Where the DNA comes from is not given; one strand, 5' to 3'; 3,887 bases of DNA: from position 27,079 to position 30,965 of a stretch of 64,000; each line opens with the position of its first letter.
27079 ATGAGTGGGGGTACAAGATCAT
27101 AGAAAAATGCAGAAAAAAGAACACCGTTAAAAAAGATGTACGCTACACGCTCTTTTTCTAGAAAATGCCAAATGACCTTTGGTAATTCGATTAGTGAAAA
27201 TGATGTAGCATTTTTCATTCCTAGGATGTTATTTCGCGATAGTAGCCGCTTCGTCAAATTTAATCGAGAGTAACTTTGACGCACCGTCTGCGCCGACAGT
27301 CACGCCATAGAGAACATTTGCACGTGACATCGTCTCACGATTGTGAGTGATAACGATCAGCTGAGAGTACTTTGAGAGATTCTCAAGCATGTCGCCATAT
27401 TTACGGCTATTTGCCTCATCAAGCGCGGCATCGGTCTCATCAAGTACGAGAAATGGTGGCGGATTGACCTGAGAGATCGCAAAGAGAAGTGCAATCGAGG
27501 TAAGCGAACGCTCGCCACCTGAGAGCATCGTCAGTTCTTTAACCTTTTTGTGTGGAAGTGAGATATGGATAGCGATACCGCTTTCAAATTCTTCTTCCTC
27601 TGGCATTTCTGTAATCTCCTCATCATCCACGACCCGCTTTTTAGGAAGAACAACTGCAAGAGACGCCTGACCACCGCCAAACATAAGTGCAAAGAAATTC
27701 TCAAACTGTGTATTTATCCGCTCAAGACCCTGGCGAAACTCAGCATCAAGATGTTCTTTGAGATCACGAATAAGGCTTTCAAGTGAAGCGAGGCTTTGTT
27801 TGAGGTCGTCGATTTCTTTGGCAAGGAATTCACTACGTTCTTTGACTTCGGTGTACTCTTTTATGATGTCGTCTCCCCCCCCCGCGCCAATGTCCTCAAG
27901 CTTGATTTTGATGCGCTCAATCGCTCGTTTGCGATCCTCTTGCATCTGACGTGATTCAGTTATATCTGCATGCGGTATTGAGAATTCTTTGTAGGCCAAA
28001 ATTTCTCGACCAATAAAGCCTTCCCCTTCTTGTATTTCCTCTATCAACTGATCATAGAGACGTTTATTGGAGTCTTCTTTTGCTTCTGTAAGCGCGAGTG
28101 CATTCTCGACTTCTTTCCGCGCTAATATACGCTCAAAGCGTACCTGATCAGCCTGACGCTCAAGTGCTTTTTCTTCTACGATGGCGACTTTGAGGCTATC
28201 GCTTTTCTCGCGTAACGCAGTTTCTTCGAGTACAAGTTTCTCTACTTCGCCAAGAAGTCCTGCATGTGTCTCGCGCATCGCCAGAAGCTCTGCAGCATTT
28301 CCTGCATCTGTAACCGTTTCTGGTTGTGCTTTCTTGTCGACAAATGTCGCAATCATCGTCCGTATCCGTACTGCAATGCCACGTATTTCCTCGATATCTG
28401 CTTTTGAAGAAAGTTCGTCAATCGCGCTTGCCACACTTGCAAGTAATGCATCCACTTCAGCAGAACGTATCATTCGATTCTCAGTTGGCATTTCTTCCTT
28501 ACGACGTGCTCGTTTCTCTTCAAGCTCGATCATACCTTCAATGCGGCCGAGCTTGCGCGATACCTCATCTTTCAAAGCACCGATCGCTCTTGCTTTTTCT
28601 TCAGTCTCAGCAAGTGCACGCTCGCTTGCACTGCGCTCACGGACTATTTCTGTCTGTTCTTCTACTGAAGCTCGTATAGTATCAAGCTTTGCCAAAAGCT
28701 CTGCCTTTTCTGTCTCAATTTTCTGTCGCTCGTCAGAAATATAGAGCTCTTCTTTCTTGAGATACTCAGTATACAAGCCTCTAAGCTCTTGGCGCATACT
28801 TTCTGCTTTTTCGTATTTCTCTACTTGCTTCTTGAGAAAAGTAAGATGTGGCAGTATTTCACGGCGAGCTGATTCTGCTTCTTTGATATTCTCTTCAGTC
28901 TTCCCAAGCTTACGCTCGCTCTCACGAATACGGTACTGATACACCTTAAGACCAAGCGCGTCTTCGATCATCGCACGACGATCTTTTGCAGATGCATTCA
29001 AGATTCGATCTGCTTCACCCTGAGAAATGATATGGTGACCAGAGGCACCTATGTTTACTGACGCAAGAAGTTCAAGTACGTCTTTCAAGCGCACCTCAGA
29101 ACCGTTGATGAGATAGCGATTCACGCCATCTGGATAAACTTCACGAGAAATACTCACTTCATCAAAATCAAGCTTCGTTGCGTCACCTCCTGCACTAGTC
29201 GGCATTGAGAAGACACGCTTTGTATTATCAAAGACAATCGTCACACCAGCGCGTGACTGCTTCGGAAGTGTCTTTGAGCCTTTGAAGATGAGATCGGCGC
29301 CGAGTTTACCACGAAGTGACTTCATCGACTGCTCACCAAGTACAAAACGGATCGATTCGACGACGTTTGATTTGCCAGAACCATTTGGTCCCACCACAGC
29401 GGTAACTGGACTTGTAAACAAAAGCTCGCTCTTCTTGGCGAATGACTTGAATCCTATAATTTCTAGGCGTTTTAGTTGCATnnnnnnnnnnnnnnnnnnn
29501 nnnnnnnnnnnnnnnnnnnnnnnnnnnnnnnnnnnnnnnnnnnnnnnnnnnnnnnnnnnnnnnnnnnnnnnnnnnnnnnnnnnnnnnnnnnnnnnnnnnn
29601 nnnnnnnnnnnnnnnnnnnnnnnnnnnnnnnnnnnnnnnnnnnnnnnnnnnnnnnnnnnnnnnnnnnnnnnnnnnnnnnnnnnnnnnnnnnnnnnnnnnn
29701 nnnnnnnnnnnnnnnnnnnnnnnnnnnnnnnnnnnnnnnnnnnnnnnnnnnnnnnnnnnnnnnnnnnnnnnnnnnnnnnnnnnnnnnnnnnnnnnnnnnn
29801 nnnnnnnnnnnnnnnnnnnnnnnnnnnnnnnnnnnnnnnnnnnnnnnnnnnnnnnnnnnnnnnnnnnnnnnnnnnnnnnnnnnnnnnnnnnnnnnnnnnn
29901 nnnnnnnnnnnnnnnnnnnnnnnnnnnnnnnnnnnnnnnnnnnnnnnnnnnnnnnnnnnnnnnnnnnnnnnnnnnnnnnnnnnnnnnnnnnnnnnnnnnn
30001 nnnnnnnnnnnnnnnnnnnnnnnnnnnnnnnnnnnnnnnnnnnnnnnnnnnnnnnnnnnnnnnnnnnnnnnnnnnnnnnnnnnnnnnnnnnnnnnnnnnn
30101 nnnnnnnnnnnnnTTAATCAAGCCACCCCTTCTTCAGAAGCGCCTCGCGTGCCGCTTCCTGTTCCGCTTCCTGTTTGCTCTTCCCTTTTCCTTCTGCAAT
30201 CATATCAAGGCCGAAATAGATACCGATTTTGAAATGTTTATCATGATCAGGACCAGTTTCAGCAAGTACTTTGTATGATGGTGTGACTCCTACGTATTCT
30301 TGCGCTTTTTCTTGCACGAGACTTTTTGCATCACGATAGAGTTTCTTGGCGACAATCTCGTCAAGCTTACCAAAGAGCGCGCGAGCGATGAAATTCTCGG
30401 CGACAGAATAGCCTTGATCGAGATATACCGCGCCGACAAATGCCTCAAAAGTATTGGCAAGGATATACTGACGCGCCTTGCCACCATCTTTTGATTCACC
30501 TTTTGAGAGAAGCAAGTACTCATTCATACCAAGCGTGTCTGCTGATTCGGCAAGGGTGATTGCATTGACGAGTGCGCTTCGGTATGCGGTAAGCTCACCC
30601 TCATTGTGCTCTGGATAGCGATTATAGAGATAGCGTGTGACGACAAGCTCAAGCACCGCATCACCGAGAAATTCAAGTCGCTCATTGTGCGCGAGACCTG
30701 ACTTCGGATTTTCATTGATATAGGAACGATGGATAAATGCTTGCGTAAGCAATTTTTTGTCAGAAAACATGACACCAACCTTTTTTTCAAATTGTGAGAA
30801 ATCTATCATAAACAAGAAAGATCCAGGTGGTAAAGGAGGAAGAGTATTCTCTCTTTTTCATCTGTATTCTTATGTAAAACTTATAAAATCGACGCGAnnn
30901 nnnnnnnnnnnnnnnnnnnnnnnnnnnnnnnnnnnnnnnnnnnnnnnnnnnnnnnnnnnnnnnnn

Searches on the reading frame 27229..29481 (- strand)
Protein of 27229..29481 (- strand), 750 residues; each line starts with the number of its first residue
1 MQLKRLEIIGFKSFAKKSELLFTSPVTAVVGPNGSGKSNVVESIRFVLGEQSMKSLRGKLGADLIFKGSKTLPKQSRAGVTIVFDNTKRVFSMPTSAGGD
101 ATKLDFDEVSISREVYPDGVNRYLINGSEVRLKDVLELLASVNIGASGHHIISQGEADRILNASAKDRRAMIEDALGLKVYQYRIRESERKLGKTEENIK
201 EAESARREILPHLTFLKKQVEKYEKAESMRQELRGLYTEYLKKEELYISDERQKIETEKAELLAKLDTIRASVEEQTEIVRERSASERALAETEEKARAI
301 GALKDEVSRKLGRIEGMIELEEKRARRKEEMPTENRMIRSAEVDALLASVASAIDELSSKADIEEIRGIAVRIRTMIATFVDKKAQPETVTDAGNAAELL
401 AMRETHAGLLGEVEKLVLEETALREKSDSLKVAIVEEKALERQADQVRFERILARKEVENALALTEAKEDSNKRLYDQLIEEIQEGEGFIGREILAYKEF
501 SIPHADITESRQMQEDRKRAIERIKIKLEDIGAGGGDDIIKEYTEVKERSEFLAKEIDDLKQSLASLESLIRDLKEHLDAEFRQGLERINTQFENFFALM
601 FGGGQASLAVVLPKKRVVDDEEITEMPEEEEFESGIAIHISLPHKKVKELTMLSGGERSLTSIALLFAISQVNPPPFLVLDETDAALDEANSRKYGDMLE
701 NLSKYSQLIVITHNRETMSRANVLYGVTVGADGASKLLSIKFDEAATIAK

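Call 17: search_protein_families(library=pfam, proteins=[window:27229-29481:-], max_evalue=0.001)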
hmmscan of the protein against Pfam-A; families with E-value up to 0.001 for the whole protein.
window:27229-29481:- (750 aa): 6 families
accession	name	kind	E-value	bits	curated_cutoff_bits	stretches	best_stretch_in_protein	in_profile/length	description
PF02463.25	SMC_N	-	6e-65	219.2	40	1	3-735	2-219/220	RecF/RecN/SMC N terminal domain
PF13476.12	AAA_23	-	9.7e-13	49.6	27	1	5-241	1-177/201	AAA domain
PF13304.12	AAA_21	-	9.1e-10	39.5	27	1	26-59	1-39/304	AAA domain, putative AbiEii toxin, Type IV TA system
PF13175.12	AAA_15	-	1.5e-08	35.1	32.1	1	1-297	1-253/374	AAA ATPase domain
PF00005.33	ABC_tran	-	1.9e-05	25.8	25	0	25-140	12-93/137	ABC transporter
PF13555.12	AAA_29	-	0.00057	20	27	0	3-48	1-46/61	P-loop containing region of AAA domain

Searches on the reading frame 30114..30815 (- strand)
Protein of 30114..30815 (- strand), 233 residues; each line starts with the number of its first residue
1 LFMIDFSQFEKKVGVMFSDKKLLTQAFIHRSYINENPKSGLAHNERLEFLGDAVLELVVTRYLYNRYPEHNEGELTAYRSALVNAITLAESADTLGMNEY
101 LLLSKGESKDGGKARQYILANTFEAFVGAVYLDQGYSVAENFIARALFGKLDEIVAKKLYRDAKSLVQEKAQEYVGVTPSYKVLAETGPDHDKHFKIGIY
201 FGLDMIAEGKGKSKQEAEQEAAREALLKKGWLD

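Call 17: search_protein_families(library=pfam, proteins=[window:30114-30815:-], max_evalue=0.001)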
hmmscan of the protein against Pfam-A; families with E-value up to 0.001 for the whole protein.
window:30114-30815:- (233 aa): 4 families
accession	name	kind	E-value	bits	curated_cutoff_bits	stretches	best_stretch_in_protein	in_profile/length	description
PF14622.11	Ribonucleas_3_3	-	3.3e-38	131.2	35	1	19-150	1-127/128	Ribonuclease-III-like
PF00636.31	Ribonuclease_3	-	7.8e-30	104.1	27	1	45-135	1-102/102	Ribonuclease III domain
PF00035.32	dsrm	-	6.2e-13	49.6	23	1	163-228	1-65/66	Double-stranded RNA binding motif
PF22935.1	RM44_endonuclase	-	5.6e-11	43.1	27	1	9-130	9-139/139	Large ribosomal subunit protein mL44, endonuclease domain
